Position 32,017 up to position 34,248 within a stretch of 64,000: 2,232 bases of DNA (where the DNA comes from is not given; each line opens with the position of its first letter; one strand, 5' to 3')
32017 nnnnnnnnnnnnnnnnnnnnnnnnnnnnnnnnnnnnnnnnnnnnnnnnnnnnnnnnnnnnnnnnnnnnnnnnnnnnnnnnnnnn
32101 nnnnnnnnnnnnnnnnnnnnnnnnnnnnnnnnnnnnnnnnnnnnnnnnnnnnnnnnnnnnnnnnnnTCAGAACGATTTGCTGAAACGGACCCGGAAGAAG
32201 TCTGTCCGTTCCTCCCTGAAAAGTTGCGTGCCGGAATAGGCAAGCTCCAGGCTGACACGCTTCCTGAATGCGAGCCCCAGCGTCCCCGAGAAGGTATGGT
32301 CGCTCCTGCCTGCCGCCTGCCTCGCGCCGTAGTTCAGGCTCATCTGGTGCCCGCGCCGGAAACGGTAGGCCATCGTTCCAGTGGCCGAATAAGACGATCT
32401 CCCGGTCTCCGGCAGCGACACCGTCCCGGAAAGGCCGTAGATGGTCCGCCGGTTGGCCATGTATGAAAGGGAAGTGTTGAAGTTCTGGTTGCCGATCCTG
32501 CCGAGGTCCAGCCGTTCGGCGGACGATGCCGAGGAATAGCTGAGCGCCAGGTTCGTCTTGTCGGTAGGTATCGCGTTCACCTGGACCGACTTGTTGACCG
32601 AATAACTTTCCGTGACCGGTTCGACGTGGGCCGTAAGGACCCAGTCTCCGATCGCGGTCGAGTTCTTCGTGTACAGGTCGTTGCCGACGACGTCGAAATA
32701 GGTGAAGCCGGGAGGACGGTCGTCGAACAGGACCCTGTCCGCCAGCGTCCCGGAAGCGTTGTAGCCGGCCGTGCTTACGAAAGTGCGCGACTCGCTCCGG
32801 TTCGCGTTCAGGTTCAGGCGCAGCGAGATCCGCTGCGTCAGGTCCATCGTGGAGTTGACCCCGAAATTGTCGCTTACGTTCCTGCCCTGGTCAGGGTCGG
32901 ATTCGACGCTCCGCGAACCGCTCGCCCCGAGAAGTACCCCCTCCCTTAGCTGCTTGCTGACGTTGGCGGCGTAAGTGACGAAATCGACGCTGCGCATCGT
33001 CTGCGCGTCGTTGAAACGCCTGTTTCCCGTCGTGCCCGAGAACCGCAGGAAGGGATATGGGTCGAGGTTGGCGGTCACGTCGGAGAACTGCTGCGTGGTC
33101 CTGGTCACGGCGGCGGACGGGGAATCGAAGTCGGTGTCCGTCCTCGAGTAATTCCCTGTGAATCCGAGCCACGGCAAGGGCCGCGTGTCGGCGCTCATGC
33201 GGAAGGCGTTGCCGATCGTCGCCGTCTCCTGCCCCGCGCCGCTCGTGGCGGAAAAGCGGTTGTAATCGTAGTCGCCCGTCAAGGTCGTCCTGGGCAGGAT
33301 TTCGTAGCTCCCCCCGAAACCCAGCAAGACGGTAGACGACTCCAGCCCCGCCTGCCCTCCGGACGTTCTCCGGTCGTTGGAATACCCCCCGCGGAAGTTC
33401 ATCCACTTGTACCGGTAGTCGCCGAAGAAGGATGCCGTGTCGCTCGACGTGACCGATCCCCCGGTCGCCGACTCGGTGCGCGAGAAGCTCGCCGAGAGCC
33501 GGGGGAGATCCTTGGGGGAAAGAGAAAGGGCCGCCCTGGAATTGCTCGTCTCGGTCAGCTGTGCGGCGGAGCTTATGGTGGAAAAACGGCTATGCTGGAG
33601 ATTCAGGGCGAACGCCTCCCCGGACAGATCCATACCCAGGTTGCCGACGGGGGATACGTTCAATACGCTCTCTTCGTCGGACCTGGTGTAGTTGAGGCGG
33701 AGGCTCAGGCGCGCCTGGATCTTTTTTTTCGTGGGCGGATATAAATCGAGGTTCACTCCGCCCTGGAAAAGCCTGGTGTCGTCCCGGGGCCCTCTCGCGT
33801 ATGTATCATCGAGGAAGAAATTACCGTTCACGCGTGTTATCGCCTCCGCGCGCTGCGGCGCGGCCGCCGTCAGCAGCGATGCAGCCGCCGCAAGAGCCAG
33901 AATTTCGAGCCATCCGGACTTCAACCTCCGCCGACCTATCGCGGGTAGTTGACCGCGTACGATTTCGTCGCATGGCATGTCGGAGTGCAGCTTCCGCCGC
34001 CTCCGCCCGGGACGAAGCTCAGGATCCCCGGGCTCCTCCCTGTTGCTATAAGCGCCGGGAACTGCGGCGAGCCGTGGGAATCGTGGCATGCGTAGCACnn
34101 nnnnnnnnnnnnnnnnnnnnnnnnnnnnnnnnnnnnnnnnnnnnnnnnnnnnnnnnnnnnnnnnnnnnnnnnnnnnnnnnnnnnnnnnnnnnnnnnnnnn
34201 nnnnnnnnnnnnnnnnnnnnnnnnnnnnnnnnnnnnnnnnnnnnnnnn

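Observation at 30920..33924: Second copy of the barrel-plus-twin-lipoprotein module, directly upstream of the 42-heme cytochrome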

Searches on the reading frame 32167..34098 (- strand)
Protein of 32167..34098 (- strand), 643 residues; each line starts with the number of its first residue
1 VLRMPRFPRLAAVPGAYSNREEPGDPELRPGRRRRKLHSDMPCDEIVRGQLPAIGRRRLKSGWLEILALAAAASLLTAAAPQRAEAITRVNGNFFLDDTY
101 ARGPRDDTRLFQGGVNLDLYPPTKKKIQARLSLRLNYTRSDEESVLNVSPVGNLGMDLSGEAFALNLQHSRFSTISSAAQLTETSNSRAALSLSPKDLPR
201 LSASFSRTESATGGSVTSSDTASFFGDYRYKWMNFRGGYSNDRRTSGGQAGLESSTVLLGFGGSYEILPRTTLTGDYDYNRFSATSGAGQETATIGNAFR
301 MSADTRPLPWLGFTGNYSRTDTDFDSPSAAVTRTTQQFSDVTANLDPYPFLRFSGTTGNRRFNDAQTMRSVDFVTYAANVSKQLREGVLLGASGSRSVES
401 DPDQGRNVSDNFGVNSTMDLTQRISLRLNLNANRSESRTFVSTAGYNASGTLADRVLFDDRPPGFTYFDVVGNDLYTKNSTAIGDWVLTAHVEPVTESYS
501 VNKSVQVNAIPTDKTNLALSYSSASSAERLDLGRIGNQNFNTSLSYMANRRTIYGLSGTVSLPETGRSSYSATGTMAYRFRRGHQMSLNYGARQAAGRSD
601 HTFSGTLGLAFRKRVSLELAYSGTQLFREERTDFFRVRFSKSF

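Call 7: search_protein_families(library=pfam, proteins=[window:32167-34098:-], max_evalue=0.1)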
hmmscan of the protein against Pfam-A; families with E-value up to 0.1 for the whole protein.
window:32167-34098:- (643 aa): 0 families

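Call 8: search_protein_families(library=ncbifam, proteins=[window:32167-34098:-], max_evalue=0.1)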
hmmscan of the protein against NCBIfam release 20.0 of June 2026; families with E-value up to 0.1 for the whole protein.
window:32167-34098:- (643 aa): 0 families

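Call 25: find_homologous_proteins(query=window:32170-33924:-)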
Query window:32170-33924:- (585 aa): 38 proteins with E <= 0.001 among 8000 candidates.
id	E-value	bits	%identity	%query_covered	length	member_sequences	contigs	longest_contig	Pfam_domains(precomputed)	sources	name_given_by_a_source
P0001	0.0e+0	1276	100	100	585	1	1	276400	-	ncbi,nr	ncbi:MAG: hypothetical protein HY896_06765 [Deltaproteobacteria bacterium]|nr:hypothetical protein [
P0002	1.8e-296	1002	77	100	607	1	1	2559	-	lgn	-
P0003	2.3e-285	966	76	98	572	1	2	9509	-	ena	-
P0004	4.2e-259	879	68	100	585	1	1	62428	-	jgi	jgi:hypothetical protein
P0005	3.1e-210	718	57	100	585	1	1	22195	-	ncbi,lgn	-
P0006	5.8e-199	680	55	99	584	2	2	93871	-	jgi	-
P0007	9.0e-199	680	55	99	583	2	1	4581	-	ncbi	-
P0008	7.7e-196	670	54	99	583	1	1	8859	-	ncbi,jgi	jgi:hypothetical protein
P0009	9.4e-195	667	55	98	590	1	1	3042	-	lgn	-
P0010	6.6e-193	660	54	100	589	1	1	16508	-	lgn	-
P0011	1.5e-192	659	55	99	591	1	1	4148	-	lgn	-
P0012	1.6e-188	646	52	99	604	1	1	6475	-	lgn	-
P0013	3.0e-188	645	54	97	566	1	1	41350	-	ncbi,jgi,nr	ncbi:MAG: hypothetical protein C4526_08905 [Nitrospiraceae bacterium]|nr:MAG: hypothetical protein C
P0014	4.7e-178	611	53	99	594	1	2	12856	-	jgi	-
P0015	1.2e-173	597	49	99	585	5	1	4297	-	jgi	jgi:hypothetical protein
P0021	4.4e-164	565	49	95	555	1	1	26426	-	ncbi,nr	ncbi:MAG: hypothetical protein HY900_16025 [Deltaproteobacteria bacterium]|nr:hypothetical protein [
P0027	1.8e-153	530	46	99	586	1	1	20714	-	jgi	jgi:hypothetical protein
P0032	3.3e-146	506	43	99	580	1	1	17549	-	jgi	jgi:hypothetical protein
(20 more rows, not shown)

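Call 32: find_related_loci(query=A1, collection=genome_contigs, flank=10000)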
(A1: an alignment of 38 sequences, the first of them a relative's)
Query A1 (585 aa) in genome_contigs; peptide patterns used: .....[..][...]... (x = any residue, [..] = any of these).
79 stretches matched a pattern; 5 encode a relative of the query (tblastn E <= 1e-3); 5 distinct loci.
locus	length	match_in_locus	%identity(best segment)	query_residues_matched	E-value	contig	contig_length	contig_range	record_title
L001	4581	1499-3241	55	5-585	0e+0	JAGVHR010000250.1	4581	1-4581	MAG: Thermodesulfovibrionales bacterium isolate DeMMO2_13 c_000000105352, whole genome shotgun sequence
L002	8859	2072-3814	54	5-585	0e+0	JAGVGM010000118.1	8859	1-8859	MAG: Thermodesulfovibrionia bacterium isolate DeMMO2_3 c_000000088011, whole genome shotgun sequence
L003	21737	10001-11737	53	5-585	0e+0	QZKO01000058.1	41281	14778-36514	MAG: Nitrospiraceae bacterium isolate SURF_11 Ga0104751_1001360, whole genome shotgun sequence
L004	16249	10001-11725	48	2-582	3e-178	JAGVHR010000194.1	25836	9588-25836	MAG: Thermodesulfovibrionales bacterium isolate DeMMO2_13 c_000000054175, whole genome shotgun sequence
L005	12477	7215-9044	46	8-585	8e-177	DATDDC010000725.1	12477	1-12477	MAG TPA_asm: Anaeromyxobacter sp. isolate SMAG_U164 k141_326046, whole genome shotgun sequence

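Call 39: predict_structure(alignment_id=A1)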
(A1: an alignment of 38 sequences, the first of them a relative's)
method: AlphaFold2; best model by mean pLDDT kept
length: 585 residues; sequences in the alignment: 38
mean_pLDDT: 86.5   pTM: 0.65
mean pLDDT of the five models: 86.5, 85.7, 85.2, 85.0, 79.7
residues with pLDDT >= 90: 298; 70-90: 231; 50-70: 46; < 50: 10
segments of 3 or more residues with pLDDT < 50: 1-3, 22-27
pLDDT, mean of each block of 10 residues (from residue 1): 61 70 52 88 84 86 73 80 76 65 78 77 84 88 93 83 95 93 88 90 94 94 90 91 95 95 88 85 96 96 82 94 91 96 82 95 92 86 59 85 87 82 88 70 95 94 93 90 96 94 91 96 92 91 94 91 91 90 91
secondary structure, 60 per line:
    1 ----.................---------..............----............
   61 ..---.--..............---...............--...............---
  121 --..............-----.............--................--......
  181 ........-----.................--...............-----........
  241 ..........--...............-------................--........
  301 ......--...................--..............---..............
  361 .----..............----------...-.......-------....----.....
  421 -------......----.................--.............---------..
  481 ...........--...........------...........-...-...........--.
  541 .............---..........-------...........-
elements in order: H5-21 E31-44 E49-62 E69-82 E86-100 E103-117 E123-136 E142-154 E157-172 E175-188 E194-210 E213-227 E233-250 E253-267 E275-290 E293-306 E309-327 E330-343 E347-361 E366-379 E390-392 H394-400 E408-411 E416-420 E428-433 E438-454 E457-469 E479-491 E494-504 E511-521 E527-537 E540-553 E557-566 E574-584

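Call 46: search_solved_structures(query=A1, max_evalue=1)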
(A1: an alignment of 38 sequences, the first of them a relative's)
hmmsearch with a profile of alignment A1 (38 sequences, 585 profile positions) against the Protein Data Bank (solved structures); distinct sequences matched with E-value up to 1: 0.

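Call 68: search_protein_representatives(alignment_id=A1)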
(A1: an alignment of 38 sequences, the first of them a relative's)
Query: 38 sequences, 585 profile positions. Proteins with E-value up to 0.001 (for the whole library): 275; up to 1e-10: 64; up to 1e-30: 26. The best 150 are listed.
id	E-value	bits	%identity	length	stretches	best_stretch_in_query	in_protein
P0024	9.2e-255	862.7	-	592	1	1-585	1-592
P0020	1.6e-245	832.2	-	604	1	2-585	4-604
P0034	1.4e-242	822.5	-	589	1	7-585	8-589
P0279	5.2e-236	800.8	-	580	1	1-585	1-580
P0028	6.9e-234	793.8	-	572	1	19-585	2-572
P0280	9.7e-225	763.6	-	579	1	4-585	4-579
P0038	1.9e-224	762.6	-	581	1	2-585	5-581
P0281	3.1e-197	672.7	-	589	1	10-585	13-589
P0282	1.7e-174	597.6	-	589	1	17-585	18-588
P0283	4.2e-168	576.5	-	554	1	18-585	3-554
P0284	6.5e-161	552.8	-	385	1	201-585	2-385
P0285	8.9e-160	549.0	-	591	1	8-585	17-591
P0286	6.4e-139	480.2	-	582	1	15-580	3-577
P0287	7.4e-117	407.3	-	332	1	255-585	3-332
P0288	5.7e-112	391.2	-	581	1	9-585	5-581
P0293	1.1e-60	221.9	-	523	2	19-379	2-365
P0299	6.6e-32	126.8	-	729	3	388-434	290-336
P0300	2.2e-22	95.4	-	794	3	387-433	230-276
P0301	1.3e-21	92.8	-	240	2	389-432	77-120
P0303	6.1e-18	80.7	-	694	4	398-434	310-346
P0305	4.4e-16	74.5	-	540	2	11-380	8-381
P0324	4.7e-12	61.2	-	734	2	389-433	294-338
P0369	1.5e-07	46.4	-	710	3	179-301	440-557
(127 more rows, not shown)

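Call 70: search_protein_families(library=pfam, proteins=[P0299, P0301, P0303, P0300, P0324, P0293, P0305], max_evalue=0.01)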
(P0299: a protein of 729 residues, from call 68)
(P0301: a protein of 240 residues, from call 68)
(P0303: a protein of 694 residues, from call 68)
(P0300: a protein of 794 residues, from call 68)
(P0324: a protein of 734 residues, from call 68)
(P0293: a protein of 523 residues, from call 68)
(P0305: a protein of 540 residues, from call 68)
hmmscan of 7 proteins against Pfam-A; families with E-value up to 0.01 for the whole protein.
P0299 (729 aa): 4 families
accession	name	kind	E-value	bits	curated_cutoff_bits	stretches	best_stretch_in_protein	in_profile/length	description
PF18573.7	BclA_C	-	2.1e-15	57.2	38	3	106-202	35-127/128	BclA C-terminal domain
PF01391.23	Collagen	-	5.7e-07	29.6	27.2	2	485-509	28-52/60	Collagen triple helix repeat (20 copies)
PF16403.11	Bact_surface_Ig-like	-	0.001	19.5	27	0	389-415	40-66/71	Bacterial surface protein, Ig-like domain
PF08206.17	OB_RNB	-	0.0086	16.2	24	0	227-252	3-30/58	Ribonuclease B OB domain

P0301 (240 aa): 1 family
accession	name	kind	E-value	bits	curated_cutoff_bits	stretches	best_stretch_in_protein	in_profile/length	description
PF01391.23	Collagen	-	2.2e-06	27.7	27.2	1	125-154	25-54/60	Collagen triple helix repeat (20 copies)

P0303 (694 aa): 1 family
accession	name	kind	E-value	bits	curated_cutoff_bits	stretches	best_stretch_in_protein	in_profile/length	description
PF02839.19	CBM_5_12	-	3.6e-07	30.5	26.2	1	68-96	1-29/44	Carbohydrate-binding module family 5/12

P0300 (794 aa): 0 families

P0324 (734 aa): 1 family
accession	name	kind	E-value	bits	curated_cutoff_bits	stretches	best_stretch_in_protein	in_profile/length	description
PF02839.19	CBM_5_12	-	0.0077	16.7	26.2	0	472-496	2-26/44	Carbohydrate-binding module family 5/12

P0293 (523 aa): 0 families

P0305 (540 aa): 0 families

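Call 71: search_protein_families(library=phrogs, proteins=[P0299, P0301, P0303, P0300, P0324], max_evalue=0.001)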
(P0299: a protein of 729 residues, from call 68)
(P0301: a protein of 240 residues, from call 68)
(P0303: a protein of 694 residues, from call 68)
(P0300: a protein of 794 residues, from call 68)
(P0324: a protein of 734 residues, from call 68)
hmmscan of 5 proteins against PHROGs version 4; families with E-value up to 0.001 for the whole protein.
P0299 (729 aa): 28 families (the best 25 are shown)
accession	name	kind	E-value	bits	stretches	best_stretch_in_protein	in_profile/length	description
phrog_17587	-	tail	7e-27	95.1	4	240-285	327-372/641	tail fiber protein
phrog_3904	-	tail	1e-14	54.9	2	483-581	599-693/1086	tail fiber protein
phrog_819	-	tail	4.5e-14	52.6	2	484-580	564-650/1024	tail protein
phrog_5073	-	tail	2.3e-13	51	1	485-700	303-459/519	tail fiber protein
phrog_4978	-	tail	9.3e-12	45.5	1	352-582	557-788/797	tail protein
phrog_34916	-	tail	1.2e-11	45.7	1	220-288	20-87/124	tail fiber protein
phrog_8745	-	tail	2.2e-10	39.5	1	484-582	1412-1471/1803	tail fiber protein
phrog_21621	-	unknown function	1.6e-09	39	0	262-287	41-66/103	-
phrog_10972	-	tail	3.4e-09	37.6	1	484-510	171-197/343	tail fiber protein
phrog_366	-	tail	2.1e-08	35.1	0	263-412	350-457/474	tail fiber protein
phrog_4013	-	unknown function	4.2e-08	33.3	0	482-681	10-214/659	-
phrog_16032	-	unknown function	1.6e-07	32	1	477-581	50-152/331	-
phrog_3449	-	tail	2.9e-07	30.1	1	474-512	28-66/549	tail collar protein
phrog_4440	-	tail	3.1e-07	30.9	1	477-591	242-319/410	tail fiber protein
phrog_6320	-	tail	3.7e-07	30.3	1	484-578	184-249/745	tail fiber protein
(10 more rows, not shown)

P0301 (240 aa): 26 families (the best 25 are shown)
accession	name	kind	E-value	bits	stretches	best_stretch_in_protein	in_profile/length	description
phrog_17587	-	tail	4.7e-17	62.7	3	104-156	330-388/641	tail fiber protein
phrog_819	-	tail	5.4e-12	45.7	1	55-153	573-664/1024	tail protein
phrog_10972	-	tail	8.2e-12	46.2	1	124-214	177-262/343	tail fiber protein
phrog_3904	-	tail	1.5e-10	41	1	55-152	609-804/1086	tail fiber protein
phrog_13565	-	tail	6.1e-10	39.6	1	1-142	116-244/375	tail protein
phrog_5073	-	tail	5.2e-08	33.4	1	55-152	195-300/519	tail fiber protein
phrog_1806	-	tail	1e-07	32.6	1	56-181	133-254/276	collagen like minor tail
phrog_4978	-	tail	5.1e-07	29.8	1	55-153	704-785/797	tail protein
phrog_22681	-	DNA, RNA and nucleotide metabolism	7.7e-07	30.1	1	124-156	107-139/157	DNA polymerase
phrog_4013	-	unknown function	1.2e-06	28.4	0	100-154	90-144/659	-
phrog_21621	-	unknown function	1.4e-06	29.6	0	119-149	37-67/103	-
phrog_34916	-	tail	2.1e-06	28.8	0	112-153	34-79/124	tail fiber protein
phrog_8524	-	unknown function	3e-06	27.7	0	42-84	108-152/273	-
phrog_366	-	tail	3.5e-06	27.7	1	124-159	347-385/474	tail fiber protein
phrog_38806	-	unknown function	3.5e-06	27.6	0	113-156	69-113/285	-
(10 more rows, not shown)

P0303 (694 aa): 16 families
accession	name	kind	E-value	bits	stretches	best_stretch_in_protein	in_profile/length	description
phrog_4120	-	tail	3.2e-25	89.9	2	159-296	41-165/360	minor tail protein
phrog_5073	-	tail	7.5e-23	82.3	2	119-179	211-271/519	tail fiber protein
phrog_13565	-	tail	2.2e-17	64.1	0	290-349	112-167/375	tail protein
phrog_21765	-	unknown function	2e-14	54.4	1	340-487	172-224/422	-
phrog_32311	-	unknown function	8.1e-14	52.3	1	236-297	203-264/577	-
phrog_26419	-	tail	2.6e-10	40.4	1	65-158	159-257/567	tail fiber protein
phrog_1289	-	head and packaging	1.4e-08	35.6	1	48-117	261-327/331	portal protein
phrog_9851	-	tail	2.2e-07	30.1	1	51-162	155-262/1092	tail fiber protein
phrog_22633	-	unknown function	2.8e-07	31.5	1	74-198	39-142/163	-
phrog_3904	-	tail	3e-07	30.1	1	114-258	714-815/1086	tail fiber protein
phrog_21962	-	tail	3.9e-06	27.4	0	237-297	81-138/321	tail protein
phrog_17587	-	tail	0.00012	21.7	0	226-326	145-250/641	tail fiber protein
phrog_16748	-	unknown function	0.00016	22.5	0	31-117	56-139/143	-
phrog_819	-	tail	0.00018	20.8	1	168-254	579-646/1024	tail protein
phrog_6614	-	tail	0.00091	18.9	0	448-484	235-271/548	minor tail protein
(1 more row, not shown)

P0300 (794 aa): 16 families
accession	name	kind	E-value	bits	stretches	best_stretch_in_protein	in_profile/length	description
phrog_13286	-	tail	1.8e-18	67.2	2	278-315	63-100/662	tail protein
phrog_15437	-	tail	1.7e-17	64.3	2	277-315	284-322/656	tail fiber protein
phrog_22483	-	unknown function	8.9e-12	45.8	2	276-321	26-70/306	-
phrog_25979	-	unknown function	1.1e-11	45.2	1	278-388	173-276/521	-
phrog_15433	-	tail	1.4e-10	41.3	2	281-322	72-113/798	tail sheath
phrog_17587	-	tail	1.8e-10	40.9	1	342-409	184-251/641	tail fiber protein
phrog_19976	-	tail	6.3e-10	39.9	1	249-315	74-139/256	tail assembly protein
phrog_19864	-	unknown function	4.4e-09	35.6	1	284-318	85-119/1268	-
phrog_33894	-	unknown function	6.3e-08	32.6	1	260-314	130-183/727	-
phrog_13565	-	tail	2.5e-06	27.7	0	367-447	107-188/375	tail protein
phrog_35690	-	unknown function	8e-06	26.8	0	515-557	106-148/156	-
phrog_14726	-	tail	3e-05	24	0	285-377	124-213/537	tail fiber protein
phrog_26303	-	unknown function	5.5e-05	24.8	0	285-316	11-44/114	-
phrog_14029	-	unknown function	7.9e-05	21.6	0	284-388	90-186/1115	-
phrog_4440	-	tail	0.00016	22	0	273-443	144-263/410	tail fiber protein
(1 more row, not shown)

P0324 (734 aa): 6 families
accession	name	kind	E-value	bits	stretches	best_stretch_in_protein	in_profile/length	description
phrog_21510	-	unknown function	4.3e-28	99.3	3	156-220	267-330/555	-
phrog_33244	-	tail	3.6e-20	73.4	3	211-276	77-142/414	tail fiber protein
phrog_4120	-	tail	2.2e-08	34.5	1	103-159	113-170/360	minor tail protein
phrog_21765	-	unknown function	6.9e-08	32.9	1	107-155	179-224/422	-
phrog_17587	-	tail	4.4e-06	26.4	1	212-319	154-250/641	tail fiber protein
phrog_5073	-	tail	5.8e-06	26.6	1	367-514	109-260/519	tail fiber protein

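Call 81: find_encoding_contigs(protein=P0032, flank=10000, max_places=1)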
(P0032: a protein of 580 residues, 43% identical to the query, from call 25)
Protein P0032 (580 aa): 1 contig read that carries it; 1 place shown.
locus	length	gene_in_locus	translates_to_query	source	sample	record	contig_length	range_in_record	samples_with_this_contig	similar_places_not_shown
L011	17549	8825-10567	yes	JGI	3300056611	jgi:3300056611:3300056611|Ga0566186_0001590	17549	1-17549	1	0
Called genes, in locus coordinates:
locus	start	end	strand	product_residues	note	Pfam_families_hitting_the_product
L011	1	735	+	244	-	?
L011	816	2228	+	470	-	PF22113:Mtrc-MtrF_II-IV_dom (faint), PF09699:Paired_CXXCH_1 (faint), PF14522:Cytochrome_C7 (faint)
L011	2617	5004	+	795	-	PF07676:PD40 (faint), PF26549:Tricorn_N, PF26550:Tricorn_2nd (faint)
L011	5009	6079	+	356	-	PF08450:SGL (faint), PF01436:NHL (faint)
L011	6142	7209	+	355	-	PF14522:Cytochrome_C7 (faint), PF09699:Paired_CXXCH_1 (faint)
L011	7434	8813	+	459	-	PF14522:Cytochrome_C7 (faint), PF14537:Cytochrom_c3_2 (faint), PF22113:Mtrc-MtrF_II-IV_dom (faint), PF09699:Paired_CXXCH_1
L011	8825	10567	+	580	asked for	-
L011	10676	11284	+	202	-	-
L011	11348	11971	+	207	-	PF03783:CsgG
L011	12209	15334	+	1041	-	-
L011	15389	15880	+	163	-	PF11741:AMIN (weak)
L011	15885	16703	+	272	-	PF02085:Cytochrom_CIII (weak), PF14522:Cytochrome_C7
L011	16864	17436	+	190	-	-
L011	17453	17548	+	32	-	?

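Call 82: find_encoding_contigs(protein=P0027, flank=10000, max_places=1)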
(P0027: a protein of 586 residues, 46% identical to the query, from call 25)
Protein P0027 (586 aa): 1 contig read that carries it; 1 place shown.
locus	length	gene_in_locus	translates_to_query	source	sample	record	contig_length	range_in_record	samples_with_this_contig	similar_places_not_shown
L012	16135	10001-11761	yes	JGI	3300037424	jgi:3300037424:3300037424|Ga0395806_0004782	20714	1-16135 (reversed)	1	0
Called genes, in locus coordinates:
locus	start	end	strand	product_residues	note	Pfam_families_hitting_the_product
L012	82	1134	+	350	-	PF08450:SGL (faint), PF01436:NHL (faint)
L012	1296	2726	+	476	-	PF14537:Cytochrom_c3_2 (faint), PF22113:Mtrc-MtrF_II-IV_dom (faint), PF09699:Paired_CXXCH_1 (faint), PF13442:Cytochrome_CBB3 (faint), PF14522:Cytochrome_C7 (faint)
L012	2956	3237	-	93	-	-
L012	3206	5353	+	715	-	PF00930:DPPIV_N (faint), PF07676:PD40 (faint), PF26549:Tricorn_N, PF26550:Tricorn_2nd (faint), PF26549:Tricorn_N (weak)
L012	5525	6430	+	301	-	PF01436:NHL (faint)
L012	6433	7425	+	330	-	PF08450:SGL (faint), PF01436:NHL (faint)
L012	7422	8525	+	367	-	PF09699:Paired_CXXCH_1 (faint), PF14522:Cytochrome_C7 (faint)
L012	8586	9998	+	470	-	PF14522:Cytochrome_C7 (faint), PF09699:Paired_CXXCH_1 (weak), PF22113:Mtrc-MtrF_II-IV_dom (faint), PF09699:Paired_CXXCH_1 (weak)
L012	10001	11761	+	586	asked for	-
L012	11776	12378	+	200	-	PF13036:LpoB (weak)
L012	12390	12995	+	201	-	-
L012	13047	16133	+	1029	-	?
